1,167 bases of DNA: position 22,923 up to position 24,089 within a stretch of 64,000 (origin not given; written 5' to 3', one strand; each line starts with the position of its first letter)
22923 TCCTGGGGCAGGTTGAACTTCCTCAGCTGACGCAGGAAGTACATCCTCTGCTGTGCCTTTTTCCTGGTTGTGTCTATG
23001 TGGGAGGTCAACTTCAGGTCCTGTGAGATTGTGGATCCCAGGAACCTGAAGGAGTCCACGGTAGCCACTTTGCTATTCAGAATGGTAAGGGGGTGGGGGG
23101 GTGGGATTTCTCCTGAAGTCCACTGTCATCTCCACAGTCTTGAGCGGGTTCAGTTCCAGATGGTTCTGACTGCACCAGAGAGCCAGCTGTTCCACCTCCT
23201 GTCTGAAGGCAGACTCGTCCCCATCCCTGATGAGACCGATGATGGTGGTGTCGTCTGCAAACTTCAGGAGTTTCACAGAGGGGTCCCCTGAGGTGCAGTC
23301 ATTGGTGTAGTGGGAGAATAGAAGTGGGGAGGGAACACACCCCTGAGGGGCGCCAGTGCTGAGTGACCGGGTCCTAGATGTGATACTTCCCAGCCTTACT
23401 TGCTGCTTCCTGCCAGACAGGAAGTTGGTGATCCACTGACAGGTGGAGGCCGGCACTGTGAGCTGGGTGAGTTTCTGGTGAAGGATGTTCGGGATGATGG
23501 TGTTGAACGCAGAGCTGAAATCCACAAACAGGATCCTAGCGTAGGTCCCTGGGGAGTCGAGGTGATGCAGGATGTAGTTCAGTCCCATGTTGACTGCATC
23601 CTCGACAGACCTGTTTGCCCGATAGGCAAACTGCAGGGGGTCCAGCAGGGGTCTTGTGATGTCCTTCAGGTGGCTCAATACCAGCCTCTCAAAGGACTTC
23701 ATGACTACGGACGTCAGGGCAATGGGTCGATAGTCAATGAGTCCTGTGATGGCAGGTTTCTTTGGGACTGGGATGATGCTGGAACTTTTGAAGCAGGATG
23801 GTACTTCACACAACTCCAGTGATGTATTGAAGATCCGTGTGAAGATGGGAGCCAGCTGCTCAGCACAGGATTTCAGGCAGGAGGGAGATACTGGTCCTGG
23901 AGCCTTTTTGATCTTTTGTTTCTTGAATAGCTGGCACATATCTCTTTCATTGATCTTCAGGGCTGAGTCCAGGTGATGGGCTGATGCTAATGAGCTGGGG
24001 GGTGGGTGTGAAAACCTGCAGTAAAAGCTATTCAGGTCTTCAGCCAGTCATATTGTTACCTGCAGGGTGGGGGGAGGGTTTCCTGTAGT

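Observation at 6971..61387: Six-gene tandem array of TAAR-type olfactory receptors with the double-aspartate (D3.32 + D5.42) diamine-receptor signature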

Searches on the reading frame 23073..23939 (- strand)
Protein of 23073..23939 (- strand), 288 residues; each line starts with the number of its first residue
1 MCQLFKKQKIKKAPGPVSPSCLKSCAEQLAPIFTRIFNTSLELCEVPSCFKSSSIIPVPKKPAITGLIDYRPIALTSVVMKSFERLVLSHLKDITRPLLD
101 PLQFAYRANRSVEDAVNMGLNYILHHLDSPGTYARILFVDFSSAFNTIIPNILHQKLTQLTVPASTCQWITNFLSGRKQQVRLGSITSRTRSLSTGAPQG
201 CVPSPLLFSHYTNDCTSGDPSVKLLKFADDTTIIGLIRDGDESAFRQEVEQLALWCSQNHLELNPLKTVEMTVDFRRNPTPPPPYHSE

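Call 42: search_protein_families(library=pfam, proteins=[window:23073-23939:-], max_evalue=0.01)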
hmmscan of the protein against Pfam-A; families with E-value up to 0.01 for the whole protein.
window:23073-23939:- (288 aa): 1 family
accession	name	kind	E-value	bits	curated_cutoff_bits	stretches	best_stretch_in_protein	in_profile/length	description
PF00078.32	RVT_1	-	9.4e-31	107.5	29.6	1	59-271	2-192/205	Reverse transcriptase (RNA-dependent DNA polymerase)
